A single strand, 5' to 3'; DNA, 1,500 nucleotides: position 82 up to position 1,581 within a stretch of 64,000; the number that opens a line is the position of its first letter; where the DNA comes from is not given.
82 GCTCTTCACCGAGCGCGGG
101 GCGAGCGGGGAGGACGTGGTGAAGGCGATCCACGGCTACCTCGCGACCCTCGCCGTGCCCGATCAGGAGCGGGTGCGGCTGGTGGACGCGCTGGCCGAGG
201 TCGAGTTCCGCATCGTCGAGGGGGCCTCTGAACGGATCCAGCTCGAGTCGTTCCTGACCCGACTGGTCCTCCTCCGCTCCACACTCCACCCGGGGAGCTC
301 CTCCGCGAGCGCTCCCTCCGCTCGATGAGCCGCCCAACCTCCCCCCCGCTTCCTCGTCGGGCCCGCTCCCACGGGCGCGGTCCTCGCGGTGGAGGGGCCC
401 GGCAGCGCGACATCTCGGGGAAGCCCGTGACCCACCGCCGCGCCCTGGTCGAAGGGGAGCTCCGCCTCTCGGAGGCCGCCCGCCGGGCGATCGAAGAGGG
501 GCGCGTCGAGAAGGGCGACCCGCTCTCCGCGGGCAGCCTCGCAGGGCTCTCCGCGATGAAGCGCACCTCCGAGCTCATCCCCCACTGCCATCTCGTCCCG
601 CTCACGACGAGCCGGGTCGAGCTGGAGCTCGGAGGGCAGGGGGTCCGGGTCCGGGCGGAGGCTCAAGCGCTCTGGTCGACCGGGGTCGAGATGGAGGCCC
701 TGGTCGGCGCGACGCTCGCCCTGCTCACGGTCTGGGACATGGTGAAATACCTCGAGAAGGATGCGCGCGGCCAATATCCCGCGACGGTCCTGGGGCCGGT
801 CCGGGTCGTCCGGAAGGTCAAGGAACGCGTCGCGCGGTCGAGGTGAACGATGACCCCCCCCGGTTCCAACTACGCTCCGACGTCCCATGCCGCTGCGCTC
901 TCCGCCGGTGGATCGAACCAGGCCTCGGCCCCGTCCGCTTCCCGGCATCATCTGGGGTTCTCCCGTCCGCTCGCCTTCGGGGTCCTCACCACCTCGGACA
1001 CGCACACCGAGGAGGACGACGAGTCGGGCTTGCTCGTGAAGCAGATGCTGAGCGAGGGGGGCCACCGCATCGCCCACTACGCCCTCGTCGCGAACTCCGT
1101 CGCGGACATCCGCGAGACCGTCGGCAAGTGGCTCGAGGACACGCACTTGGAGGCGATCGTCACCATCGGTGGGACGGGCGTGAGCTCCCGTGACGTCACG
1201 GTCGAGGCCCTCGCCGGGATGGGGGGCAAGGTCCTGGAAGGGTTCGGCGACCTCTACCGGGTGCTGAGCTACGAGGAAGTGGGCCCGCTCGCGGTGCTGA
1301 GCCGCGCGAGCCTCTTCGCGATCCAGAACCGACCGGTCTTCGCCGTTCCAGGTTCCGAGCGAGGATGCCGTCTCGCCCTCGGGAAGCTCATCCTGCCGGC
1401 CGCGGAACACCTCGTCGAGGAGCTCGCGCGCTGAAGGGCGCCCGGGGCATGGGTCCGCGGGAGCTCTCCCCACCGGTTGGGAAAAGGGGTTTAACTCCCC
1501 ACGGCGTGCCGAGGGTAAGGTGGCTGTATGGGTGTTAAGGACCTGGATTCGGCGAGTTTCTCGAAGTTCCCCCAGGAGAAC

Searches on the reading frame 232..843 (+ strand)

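Call 30: search_protein_families(library=pfam, proteins=[window:232-843:+], max_evalue=0.0001)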
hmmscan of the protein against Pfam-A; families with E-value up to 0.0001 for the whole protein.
window:232-843:+ (204 aa): 1 family
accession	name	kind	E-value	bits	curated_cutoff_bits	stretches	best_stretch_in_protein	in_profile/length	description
PF01967.27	MoaC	-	2.3e-37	128.5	27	1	60-196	3-134/136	MoaC family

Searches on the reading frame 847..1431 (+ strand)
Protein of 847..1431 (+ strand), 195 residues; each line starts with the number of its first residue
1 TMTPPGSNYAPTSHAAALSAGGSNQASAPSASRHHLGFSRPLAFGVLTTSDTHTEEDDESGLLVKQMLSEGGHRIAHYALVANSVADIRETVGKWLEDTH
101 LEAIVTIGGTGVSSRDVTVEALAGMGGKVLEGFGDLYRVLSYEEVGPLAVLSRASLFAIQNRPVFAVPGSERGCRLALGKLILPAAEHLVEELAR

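Call 30: search_protein_families(library=pfam, proteins=[window:847-1431:+], max_evalue=0.0001)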
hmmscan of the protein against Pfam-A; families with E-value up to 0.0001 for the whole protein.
window:847-1431:+ (195 aa): 1 family
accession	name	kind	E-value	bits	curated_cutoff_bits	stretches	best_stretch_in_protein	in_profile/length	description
PF00994.29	MoCF_biosynth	-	3.7e-25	88.7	26.6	1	45-188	1-144/144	Probable molybdopterin binding domain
